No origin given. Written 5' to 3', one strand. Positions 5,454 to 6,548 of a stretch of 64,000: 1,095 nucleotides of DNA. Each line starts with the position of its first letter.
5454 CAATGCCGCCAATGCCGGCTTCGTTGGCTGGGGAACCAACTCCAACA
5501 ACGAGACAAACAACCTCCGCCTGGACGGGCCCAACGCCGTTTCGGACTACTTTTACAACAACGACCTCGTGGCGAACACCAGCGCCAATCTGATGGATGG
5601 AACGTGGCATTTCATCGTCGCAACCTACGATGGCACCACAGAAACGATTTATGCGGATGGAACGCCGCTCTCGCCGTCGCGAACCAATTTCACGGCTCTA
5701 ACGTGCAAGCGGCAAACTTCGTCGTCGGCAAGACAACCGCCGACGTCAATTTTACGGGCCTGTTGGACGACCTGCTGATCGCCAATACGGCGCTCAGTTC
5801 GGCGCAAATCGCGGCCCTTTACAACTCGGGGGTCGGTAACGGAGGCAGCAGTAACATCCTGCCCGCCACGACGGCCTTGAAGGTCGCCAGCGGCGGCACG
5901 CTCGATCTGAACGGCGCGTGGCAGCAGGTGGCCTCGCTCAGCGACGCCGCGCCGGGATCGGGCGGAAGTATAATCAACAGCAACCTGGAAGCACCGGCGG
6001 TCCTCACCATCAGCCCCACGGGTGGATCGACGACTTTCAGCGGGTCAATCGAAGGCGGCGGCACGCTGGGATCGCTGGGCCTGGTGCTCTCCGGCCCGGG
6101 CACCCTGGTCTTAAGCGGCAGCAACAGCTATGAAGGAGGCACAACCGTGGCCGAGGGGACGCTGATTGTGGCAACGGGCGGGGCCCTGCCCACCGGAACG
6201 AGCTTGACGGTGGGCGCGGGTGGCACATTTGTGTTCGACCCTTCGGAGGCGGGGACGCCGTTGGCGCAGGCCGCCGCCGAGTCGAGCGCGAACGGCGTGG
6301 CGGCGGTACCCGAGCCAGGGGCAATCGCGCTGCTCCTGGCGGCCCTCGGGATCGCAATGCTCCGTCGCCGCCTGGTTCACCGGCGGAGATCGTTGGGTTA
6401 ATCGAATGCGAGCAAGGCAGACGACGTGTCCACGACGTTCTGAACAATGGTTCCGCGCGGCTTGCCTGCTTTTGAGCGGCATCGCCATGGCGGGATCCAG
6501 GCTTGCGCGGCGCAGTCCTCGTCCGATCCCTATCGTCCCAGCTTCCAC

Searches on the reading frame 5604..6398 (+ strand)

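Call 18: search_protein_families(library=pfam, proteins=[window:5604-6398:+], max_evalue=0.001)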
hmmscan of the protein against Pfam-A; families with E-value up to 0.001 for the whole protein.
window:5604-6398:+ (265 aa): 3 families
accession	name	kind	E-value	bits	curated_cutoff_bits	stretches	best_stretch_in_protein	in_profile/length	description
PF12951.13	PATR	-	2.5e-10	40.7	27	1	160-189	1-30/30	Passenger-associated-transport-repeat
PF07589.16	PEP-CTERM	-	0.00043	20.7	20.7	1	234-256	1-24/24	PEP-CTERM motif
PF13385.13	Laminin_G_3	-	0.00062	20.4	27.6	0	34-70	114-151/151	Concanavalin A-like lectin/glucanases superfamily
